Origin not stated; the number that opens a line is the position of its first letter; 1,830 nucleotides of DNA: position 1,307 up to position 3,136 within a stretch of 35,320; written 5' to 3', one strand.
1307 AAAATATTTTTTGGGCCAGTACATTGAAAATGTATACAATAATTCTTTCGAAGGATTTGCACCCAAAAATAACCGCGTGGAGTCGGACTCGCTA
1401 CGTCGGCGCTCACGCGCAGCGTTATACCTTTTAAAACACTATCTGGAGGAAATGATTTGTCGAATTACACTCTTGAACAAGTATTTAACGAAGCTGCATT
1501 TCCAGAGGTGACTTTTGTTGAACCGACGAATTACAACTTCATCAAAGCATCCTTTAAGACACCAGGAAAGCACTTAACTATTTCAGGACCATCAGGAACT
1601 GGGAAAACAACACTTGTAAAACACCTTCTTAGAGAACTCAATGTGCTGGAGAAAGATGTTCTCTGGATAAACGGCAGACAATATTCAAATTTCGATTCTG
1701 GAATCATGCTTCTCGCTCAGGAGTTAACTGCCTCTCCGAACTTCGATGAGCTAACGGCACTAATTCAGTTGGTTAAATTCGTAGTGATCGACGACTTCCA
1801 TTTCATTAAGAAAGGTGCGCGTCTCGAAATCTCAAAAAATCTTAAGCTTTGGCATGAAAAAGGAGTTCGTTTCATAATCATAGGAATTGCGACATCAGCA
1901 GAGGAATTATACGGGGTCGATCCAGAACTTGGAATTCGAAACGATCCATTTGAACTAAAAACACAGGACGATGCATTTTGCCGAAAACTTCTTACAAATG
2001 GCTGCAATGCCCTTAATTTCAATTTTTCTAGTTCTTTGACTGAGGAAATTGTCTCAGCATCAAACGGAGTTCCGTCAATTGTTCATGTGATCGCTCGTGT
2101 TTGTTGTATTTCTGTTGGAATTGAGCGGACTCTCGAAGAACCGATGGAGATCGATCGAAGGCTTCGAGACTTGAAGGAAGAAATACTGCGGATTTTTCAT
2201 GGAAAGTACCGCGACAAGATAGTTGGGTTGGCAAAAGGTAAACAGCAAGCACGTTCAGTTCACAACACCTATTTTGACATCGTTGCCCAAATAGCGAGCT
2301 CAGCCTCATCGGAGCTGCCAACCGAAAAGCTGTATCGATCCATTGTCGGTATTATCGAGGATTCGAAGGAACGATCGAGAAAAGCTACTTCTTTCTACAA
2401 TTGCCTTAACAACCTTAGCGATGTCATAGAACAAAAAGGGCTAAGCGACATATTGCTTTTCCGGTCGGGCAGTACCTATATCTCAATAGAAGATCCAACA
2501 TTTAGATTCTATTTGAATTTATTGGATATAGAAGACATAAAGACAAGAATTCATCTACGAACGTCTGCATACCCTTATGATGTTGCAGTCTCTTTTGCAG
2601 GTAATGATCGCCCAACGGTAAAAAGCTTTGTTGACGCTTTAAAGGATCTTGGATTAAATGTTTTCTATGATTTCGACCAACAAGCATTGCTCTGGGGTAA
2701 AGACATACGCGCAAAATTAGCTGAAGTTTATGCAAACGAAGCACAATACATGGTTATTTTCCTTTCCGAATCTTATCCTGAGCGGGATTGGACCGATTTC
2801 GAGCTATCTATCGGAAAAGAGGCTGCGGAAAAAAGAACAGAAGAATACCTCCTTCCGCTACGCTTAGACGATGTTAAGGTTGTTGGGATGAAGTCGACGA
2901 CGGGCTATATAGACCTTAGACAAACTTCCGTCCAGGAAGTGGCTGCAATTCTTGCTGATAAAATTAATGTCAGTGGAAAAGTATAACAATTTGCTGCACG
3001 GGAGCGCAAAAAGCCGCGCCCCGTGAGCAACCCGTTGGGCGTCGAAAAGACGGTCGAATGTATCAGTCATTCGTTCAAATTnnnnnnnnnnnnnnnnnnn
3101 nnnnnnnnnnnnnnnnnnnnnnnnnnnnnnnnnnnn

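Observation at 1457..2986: P-loop ATPase fused to a C-terminal TIR domain: candidate compact anti-phage/abortive-infection system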

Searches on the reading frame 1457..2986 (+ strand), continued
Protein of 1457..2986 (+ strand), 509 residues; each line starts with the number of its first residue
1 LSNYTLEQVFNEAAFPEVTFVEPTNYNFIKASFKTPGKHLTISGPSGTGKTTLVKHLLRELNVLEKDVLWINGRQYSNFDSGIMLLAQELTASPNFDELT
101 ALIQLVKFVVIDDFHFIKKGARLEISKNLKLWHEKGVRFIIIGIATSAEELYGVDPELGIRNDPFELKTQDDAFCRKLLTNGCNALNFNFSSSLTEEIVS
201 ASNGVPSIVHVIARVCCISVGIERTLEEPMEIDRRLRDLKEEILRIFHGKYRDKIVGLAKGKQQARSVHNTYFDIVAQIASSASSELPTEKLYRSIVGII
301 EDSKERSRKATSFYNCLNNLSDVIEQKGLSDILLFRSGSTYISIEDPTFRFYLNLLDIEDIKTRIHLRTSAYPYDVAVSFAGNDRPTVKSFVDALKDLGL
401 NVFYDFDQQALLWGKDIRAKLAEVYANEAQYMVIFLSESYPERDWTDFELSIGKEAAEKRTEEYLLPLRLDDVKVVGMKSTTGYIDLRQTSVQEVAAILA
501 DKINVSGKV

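Call 95: find_homologous_proteins(query=L039:8004-9470:+, max_evalue=0.00001)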
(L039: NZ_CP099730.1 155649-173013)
Query L039:8004-9470:+ (489 aa): 1031 proteins with E <= 0.00001 among 8000 candidates; the best 120 are listed.
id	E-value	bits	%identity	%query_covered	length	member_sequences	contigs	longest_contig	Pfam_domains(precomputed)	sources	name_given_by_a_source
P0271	0.0e+0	1119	100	100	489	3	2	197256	PF13401.13,PF13676.12,PF13191.13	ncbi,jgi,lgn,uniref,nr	ncbi:TIR domain-containing protein (plasmid) [Pantoea agglomerans]|jgi:hypothetical protein|uniref:T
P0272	1.0e-294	996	87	100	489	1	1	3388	PF13401.13,PF13676.12,PF25199.2,PF13191.13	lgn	-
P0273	2.2e-264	896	79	100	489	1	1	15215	PF13401.13,PF13676.12,PF13191.13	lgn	-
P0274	5.3e-262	888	78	100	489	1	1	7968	PF13401.13,PF13676.12,PF20720.4,PF13191.13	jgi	-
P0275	3.3e-259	878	78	100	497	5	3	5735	PF13676.12,PF13191.13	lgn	-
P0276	3.1e-254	862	76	100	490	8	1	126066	PF13676.12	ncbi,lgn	ncbi:TPA: TIR domain-containing protein [Serratia marcescens]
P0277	8.7e-252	854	74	100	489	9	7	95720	PF13401.13,PF13676.12,PF25199.2,PF20720.4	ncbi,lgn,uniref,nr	ncbi:TIR domain-containing protein [Enterobacter hormaechei]|uniref:TIR domain-containing protein n=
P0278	5.8e-251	851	75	100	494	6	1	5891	PF13676.12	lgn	-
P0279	1.0e-245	834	72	100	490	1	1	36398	PF13676.12,PF13191.13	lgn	-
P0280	1.7e-243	827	72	100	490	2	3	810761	PF13676.12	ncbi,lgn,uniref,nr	ncbi:hypothetical protein DFR48_101329 [Ciceribacter lividus]|uniref:AAA+ ATPase domain-containing p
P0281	2.3e-243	826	72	100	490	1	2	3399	PF13676.12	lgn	-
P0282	2.4e-243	826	72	100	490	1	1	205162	PF13676.12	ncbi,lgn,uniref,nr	ncbi:TIR domain-containing protein [Aerobium aerolatum]|uniref:TIR domain-containing protein n=1 Tax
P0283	4.1e-242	822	72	100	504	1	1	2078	PF13401.13,PF13676.12,PF25199.2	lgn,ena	-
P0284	6.6e-242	821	73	100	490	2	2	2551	PF13676.12,PF13191.13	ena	-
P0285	7.4e-242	821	71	100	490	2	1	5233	PF13401.13,PF13676.12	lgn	-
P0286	2.0e-241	820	72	100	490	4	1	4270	PF13676.12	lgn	-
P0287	3.4e-240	816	72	100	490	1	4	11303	PF13676.12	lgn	-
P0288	4.6e-240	815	71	100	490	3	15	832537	PF13676.12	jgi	jgi:hypothetical protein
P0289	6.8e-240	815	72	100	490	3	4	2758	PF13676.12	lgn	-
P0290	1.3e-239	814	71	100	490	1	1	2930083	PF13676.12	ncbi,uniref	ncbi:TIR domain-containing protein [Salipiger sp. H15]|uniref:TIR domain-containing protein n=1 Tax=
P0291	2.0e-238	810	72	100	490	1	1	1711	PF13676.12,PF25199.2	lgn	-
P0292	3.3e-238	809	71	100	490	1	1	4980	PF13676.12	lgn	-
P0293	4.3e-238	809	72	100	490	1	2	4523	PF13676.12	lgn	-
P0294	4.3e-237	806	71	100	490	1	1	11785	PF13401.13,PF13676.12,PF25199.2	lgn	-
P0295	4.8e-237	805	71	100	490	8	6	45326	PF13676.12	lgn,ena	-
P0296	5.2e-237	805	70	100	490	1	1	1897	PF13676.12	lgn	-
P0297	8.7e-237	805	70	100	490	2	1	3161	PF13676.12,PF25199.2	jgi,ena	-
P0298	1.2e-236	804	71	100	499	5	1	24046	PF13676.12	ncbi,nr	ncbi:MAG: hypothetical protein CFE34_10265 [Rhodobacteraceae bacterium PARR1]|nr:MAG: hypothetical p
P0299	1.6e-235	800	71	100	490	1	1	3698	PF13676.12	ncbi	-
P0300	1.7e-235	800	70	100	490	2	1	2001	PF13676.12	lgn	-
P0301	1.4e-234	797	70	100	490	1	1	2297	PF13676.12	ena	-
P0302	2.2e-234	797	70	100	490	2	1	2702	PF13676.12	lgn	-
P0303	3.2e-234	796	68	100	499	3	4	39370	PF13401.13,PF13676.12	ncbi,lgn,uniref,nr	ncbi:TIR domain-containing protein [Sinorhizobium meliloti]|uniref:TIR domain-containing protein n=1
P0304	8.9e-234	795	71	98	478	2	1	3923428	PF13676.12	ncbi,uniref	ncbi:TIR domain-containing protein [Amaricoccus sp. B4]|uniref:TIR domain-containing protein n=1 Tax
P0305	5.1e-233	792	70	100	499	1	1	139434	PF13676.12,PF25199.2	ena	-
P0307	3.3e-232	789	69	100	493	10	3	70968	PF13401.13,PF13676.12,PF25199.2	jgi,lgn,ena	-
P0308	6.7e-232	788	70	100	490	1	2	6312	PF13676.12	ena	-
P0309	1.3e-229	781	68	100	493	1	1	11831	PF13401.13,PF13676.12,PF25199.2,PF20720.4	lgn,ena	-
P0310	2.4e-229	780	68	100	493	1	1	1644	PF13401.13,PF13676.12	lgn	-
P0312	4.8e-226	769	68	100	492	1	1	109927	PF13401.13,PF13676.12,PF25199.2,PF20720.4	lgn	-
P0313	3.3e-225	766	68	99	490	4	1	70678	PF13401.13,PF13676.12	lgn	-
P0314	1.1e-223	761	67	100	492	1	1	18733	PF13401.13,PF13676.12,PF25199.2,PF20720.4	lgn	-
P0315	1.3e-223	761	67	100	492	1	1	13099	PF13676.12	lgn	-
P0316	1.9e-220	751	66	100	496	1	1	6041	PF13401.13,PF13676.12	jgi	jgi:hypothetical protein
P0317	2.1e-219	747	66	100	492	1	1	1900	PF13676.12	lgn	-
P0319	4.0e-215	733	70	93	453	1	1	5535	PF13676.12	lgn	-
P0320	7.2e-209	712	64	100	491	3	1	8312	PF00004.36,PF13401.13,PF13676.12,PF25199.2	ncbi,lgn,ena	-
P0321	2.4e-206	704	64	99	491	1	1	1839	PF13401.13,PF13676.12,PF20720.4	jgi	jgi:hypothetical protein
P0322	2.1e-200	684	63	99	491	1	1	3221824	PF13676.12,PF25199.2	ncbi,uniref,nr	ncbi:TIR domain-containing protein [Paracoccus sp. S3-43]|uniref:TIR domain-containing protein n=1 T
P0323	1.9e-197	675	67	90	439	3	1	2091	PF13676.12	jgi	jgi:hypothetical protein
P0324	4.2e-196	670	60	100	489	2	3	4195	PF13676.12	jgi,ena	jgi:hypothetical protein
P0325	2.4e-188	645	68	83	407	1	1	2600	PF13676.12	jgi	jgi:hypothetical protein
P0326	9.7e-182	623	56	99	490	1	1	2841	PF13401.13,PF13676.12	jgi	jgi:hypothetical protein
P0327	1.5e-181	622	56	99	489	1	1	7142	PF13401.13,PF13676.12,PF25199.2,PF20720.4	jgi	jgi:hypothetical protein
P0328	1.9e-181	622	56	99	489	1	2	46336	PF13401.13,PF13676.12,PF14532.13,PF20720.4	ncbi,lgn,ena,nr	ncbi:MAG: TIR domain-containing protein [Nitrospinae bacterium]|nr:TIR domain-containing protein [Ni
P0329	6.1e-180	617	57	99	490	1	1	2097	PF00004.36,PF13401.13,PF13676.12,PF25199.2,PF20720.4,PF13191.13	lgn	-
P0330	7.1e-180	617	57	98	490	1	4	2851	PF13401.13,PF13676.12,PF25199.2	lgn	-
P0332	1.9e-179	615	58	99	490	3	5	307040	PF13401.13,PF13676.12,PF20720.4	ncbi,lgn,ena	ncbi:MAG: hypothetical protein AABY51_03000 [Deltaproteobacteria bacterium]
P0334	2.6e-179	615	56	99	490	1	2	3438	PF13401.13,PF13676.12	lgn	-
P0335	6.0e-179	614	56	98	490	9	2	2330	PF13401.13,PF13676.12,PF13191.13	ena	-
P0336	2.2e-178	612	73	74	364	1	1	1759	PF13676.12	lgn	-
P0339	5.6e-178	611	56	98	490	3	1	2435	PF13401.13,PF13676.12,PF25199.2,PF13191.13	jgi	-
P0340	1.8e-177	609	55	99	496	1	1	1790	PF13401.13,PF13676.12,PF20720.4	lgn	-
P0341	3.3e-177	608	55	98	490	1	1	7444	PF13401.13,PF13676.12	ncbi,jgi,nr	ncbi:MAG: TIR domain-containing protein [Nitrospira sp.]|nr:TIR domain-containing protein [Nitrospir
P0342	3.5e-177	608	54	99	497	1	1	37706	PF13401.13,PF13676.12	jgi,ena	jgi:hypothetical protein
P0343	7.6e-177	607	56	98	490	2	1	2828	PF13401.13,PF13676.12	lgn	-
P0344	1.6e-176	606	56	99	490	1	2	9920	PF13401.13,PF13676.12,PF13191.13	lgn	-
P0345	1.8e-176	606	56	99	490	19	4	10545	PF13401.13,PF13676.12,PF25199.2,PF20720.4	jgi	jgi:hypothetical protein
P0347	2.2e-176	605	55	99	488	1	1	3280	PF13401.13,PF13676.12,PF25199.2,PF20720.4,PF13191.13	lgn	-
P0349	2.4e-176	605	55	98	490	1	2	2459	PF13401.13,PF13676.12,PF25199.2,PF13191.13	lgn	-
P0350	2.5e-176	605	55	99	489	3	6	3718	PF13401.13,PF13676.12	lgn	-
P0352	1.2e-175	603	56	99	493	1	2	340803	PF13401.13,PF13676.12,PF25199.2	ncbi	-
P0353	1.3e-175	603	54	99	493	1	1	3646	PF13401.13,PF13676.12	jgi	jgi:hypothetical protein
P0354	1.4e-175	603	55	99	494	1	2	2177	PF13401.13,PF13676.12,PF25199.2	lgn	-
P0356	3.1e-175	601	55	99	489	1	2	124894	PF13401.13,PF13676.12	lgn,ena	-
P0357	4.7e-175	601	54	99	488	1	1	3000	PF13401.13,PF13676.12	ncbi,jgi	jgi:hypothetical protein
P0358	5.6e-175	601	54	99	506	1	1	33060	PF13401.13,PF13676.12,PF25199.2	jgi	jgi:hypothetical protein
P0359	7.7e-175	600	54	100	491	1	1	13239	PF13401.13,PF13676.12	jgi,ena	-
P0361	9.7e-175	600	54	99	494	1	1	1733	PF13676.12,PF25199.2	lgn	-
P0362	1.1e-174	600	55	99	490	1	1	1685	PF13401.13,PF13676.12,PF13191.13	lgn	-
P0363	1.2e-174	600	55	99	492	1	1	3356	PF13401.13,PF13676.12,PF25199.2,PF20720.4,PF13191.13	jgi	jgi:hypothetical protein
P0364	2.0e-174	599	55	99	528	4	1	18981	PF13401.13,PF13676.12,PF25199.2,PF20720.4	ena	-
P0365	2.2e-174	599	56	99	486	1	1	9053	PF13401.13,PF13676.12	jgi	jgi:hypothetical protein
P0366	2.7e-174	598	54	99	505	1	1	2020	PF13401.13,PF13676.12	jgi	jgi:hypothetical protein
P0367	3.8e-174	598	55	99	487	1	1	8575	PF13401.13,PF13676.12,PF20720.4,PF13191.13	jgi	jgi:hypothetical protein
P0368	4.3e-174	598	56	98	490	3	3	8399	PF13401.13,PF13676.12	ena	-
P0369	4.5e-174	598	54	98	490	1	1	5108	PF13401.13,PF13676.12,PF13191.13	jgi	jgi:hypothetical protein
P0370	4.9e-174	598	55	99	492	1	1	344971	PF13401.13,PF13676.12,PF25199.2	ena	-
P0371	7.0e-174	597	56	98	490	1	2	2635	PF13401.13,PF13676.12,PF07728.21,PF20720.4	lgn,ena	-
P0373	9.4e-174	597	55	99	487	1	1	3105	PF13401.13,PF13676.12,PF20720.4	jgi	jgi:hypothetical protein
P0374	1.1e-173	596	54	99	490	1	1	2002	PF13401.13,PF13676.12,PF20720.4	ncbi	-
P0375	1.6e-173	596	54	99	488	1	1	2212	PF13401.13,PF13676.12,PF20720.4,PF13191.13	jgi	jgi:hypothetical protein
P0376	1.6e-173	596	54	99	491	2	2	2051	PF13173.13,PF13401.13,PF13676.12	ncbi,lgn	-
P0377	2.7e-173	595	54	99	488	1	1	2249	PF00910.29,PF13401.13,PF13676.12,PF14532.13,PF20720.4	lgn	-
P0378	3.7e-173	595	54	98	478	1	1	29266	PF05729.19,PF13401.13,PF13676.12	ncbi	-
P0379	4.2e-173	594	54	99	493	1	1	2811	PF13401.13,PF13676.12,PF25199.2,PF20720.4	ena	-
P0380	6.1e-173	594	55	99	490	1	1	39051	PF13401.13,PF13676.12,PF13191.13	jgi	jgi:hypothetical protein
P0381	6.3e-173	594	54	99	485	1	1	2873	PF13401.13,PF13676.12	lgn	-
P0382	6.4e-173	594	55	98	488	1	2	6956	PF13401.13,PF13676.12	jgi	jgi:hypothetical protein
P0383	6.5e-173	594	54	100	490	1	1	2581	PF13401.13,PF13676.12,PF07728.21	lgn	-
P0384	8.3e-173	594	55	98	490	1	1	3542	PF13401.13,PF13676.12,PF25199.2,PF13191.13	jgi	jgi:hypothetical protein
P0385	8.8e-173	593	53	99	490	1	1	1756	PF13401.13,PF13676.12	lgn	-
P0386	9.0e-173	593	54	99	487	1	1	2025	PF13401.13,PF13676.12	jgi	jgi:hypothetical protein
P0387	1.0e-172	593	54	100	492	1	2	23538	PF13676.12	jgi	jgi:hypothetical protein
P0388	1.3e-172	593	53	99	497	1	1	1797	PF13401.13,PF13676.12,PF25199.2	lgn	-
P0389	1.4e-172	593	53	100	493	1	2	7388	PF13173.13,PF13401.13,PF13676.12,PF20720.4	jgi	jgi:hypothetical protein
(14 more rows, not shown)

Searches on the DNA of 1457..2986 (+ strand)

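Call 93: search_dna_similar(query=L039:8004-9473:+, collection=ecoli_genomes, mode=distant, max_evalue=0.00001, max_rows=10)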
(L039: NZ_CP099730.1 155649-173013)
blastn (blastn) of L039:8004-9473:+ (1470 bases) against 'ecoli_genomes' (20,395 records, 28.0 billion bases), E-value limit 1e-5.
No match.

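Call 94: search_dna_similar(query=window:1457-2986:+, collection=ecoli_genomes, mode=distant, max_evalue=0.00001, max_rows=10)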
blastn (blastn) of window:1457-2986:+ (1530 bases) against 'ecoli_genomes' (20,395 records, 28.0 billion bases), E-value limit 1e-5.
No match.

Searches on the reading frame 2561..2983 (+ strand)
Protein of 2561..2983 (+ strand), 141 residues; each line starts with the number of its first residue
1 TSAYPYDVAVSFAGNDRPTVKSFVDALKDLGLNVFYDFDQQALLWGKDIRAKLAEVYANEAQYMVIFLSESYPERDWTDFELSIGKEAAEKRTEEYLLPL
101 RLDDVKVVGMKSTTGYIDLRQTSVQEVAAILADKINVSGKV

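Call 77: search_solved_structures(query=A4, max_evalue=0.001, show_alignments=2)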
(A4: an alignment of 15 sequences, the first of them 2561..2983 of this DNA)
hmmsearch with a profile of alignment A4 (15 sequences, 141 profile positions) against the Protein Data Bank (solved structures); distinct sequences matched with E-value up to 0.001: 8.
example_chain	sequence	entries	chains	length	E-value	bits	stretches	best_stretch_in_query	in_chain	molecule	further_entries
7uxr_A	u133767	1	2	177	3.6e-10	43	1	5-131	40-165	TIR domain protein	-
7uwg_A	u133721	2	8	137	1.5e-09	40.9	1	5-130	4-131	Molecular chaperone Tir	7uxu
8g83_A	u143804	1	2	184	2.6e-09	40.2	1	5-135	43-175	NAD(+) hydrolase AbTIR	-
4lzp_B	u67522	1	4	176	7e-07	32.3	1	5-100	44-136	Putative uncharacterized protein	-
4lqc_A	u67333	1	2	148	5.2e-06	29.5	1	5-101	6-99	TcpB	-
4c7m_A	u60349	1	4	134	6.1e-06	29.3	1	7-100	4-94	Toll/interleukin-1 receptor domain-containing protein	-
7jlv_A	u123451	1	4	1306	0.0002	24.4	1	5-82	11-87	Disease resistance protein Roq1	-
7jlu_A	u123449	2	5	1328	0.0002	24.3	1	5-82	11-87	Disease resistance protein Roq1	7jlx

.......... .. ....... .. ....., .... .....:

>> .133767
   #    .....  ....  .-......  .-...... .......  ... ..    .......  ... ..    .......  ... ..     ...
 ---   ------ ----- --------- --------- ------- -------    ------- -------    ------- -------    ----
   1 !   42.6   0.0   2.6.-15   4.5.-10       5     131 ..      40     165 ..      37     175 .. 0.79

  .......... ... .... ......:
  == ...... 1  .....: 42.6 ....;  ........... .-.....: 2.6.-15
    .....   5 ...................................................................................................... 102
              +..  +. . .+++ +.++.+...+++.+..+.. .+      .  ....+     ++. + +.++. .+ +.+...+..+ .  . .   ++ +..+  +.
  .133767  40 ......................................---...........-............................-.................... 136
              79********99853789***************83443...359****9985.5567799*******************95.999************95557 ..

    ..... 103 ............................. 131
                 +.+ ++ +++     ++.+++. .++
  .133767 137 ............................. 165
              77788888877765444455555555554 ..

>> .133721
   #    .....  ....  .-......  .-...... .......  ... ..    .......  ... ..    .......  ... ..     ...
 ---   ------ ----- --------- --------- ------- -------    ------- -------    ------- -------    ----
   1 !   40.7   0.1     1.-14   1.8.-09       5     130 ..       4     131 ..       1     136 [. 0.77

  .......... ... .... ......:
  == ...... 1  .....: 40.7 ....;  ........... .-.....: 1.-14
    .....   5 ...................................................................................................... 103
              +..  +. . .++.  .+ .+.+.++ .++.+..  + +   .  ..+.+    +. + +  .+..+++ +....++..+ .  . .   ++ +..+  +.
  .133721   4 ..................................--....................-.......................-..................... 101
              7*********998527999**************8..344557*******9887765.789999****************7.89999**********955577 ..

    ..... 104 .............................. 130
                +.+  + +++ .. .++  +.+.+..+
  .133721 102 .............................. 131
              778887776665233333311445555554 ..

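Call 81: predict_structure(alignment_id=A4)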
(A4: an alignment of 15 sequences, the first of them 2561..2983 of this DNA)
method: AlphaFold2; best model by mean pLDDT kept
length: 141 residues; sequences in the alignment: 15
mean_pLDDT: 78.6   pTM: 0.77
mean pLDDT of the five models: 78.6, 78.0, 75.6, 75.2, 73.8
residues with pLDDT >= 90: 30; 70-90: 73; 50-70: 32; < 50: 6
segments of 3 or more residues with pLDDT < 50: 110-113
pLDDT, mean of each block of 10 residues (from residue 1): 79 88 94 87 72 82 87 70 64 71 73 70 91 76 40
secondary structure, 60 per line:
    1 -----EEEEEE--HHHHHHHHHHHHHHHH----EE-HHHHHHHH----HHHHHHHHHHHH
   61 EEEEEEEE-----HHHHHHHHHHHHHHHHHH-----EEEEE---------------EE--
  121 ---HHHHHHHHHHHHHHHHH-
elements in order: E6-11 H14-29 H37-44 H49-60 E61-68 H74-91 E97-101 H124-140

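Call 83: fold_search(model_id=the predicted structure, library=pdb)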
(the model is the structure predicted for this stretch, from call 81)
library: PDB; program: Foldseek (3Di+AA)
matches with E <= 10: 1113; with E <= 0.001: 38
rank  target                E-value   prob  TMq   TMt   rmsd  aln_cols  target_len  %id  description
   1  7uxu_A                6.1e-07  1.00  0.68  0.71   3.3       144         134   27  CryoEM structure of the TIR domain from AbTir in complex with 3AD (released 2022-09-07)
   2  7uwg_C                6.5e-07  1.00  0.62  0.63   5.6       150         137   23  The crystal structure of the TIR domain-containing protein from Acinetobacter baumannii (AbTir) (released 2022-09-07)
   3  4lzp_D                1.1e-06  1.00  0.58  0.62   4.3       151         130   24  Structure of the TIR domain of the immunosuppressor BtpA from Brucella (released 2013-11-06)
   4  4lqc_A                2.4e-06  1.00  0.60  0.65   5.2       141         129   27  The crystal structures of the Brucella protein TcpB and the TLR adaptor protein TIRAP show structural differences in m (released 2013-12-04)
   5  3h16_D                3.1e-06  1.00  0.61  0.65   5.3       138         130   21  Crystal structure of a bacteria TIR domain, PdTIR from Paracoccus denitrificans (released 2009-06-16)
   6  4lzp_C                3.4e-06  1.00  0.59  0.51   4.5       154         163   24  Structure of the TIR domain of the immunosuppressor BtpA from Brucella (released 2013-11-06)
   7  4lzp_A                4.4e-06  1.00  0.54  0.48   6.1       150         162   21  Structure of the TIR domain of the immunosuppressor BtpA from Brucella (released 2013-11-06)
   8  4c7m_B                4.7e-06  1.00  0.54  0.59   6.0       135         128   24  The crystal structure of TcpB or BtpA TIR domain (released 2013-12-04)
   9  3h16_A                6.0e-06  1.00  0.64  0.66   4.2       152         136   18  Crystal structure of a bacteria TIR domain, PdTIR from Paracoccus denitrificans (released 2009-06-16)
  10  4lzp_B                6.5e-06  1.00  0.60  0.65   4.5       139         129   24  Structure of the TIR domain of the immunosuppressor BtpA from Brucella (released 2013-11-06)
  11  7uwg_A                9.0e-06  1.00  0.65  0.67   4.7       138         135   28  The crystal structure of the TIR domain-containing protein from Acinetobacter baumannii (AbTir) (released 2022-09-07)
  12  4c7m_C                1.1e-05  1.00  0.57  0.64   5.0       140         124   23  The crystal structure of TcpB or BtpA TIR domain (released 2013-12-04)
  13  4c7m_A                1.2e-05  1.00  0.60  0.63   4.6       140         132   23  The crystal structure of TcpB or BtpA TIR domain (released 2013-12-04)
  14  3h16_B                1.6e-05  1.00  0.61  0.63   5.4       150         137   21  Crystal structure of a bacteria TIR domain, PdTIR from Paracoccus denitrificans (released 2009-06-16)
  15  8yym_A                1.7e-05  1.00  0.66  0.69   3.8       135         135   16  Cryo-EM structure of cylindrical fiber of MyD88 TIR (released 2025-03-26)
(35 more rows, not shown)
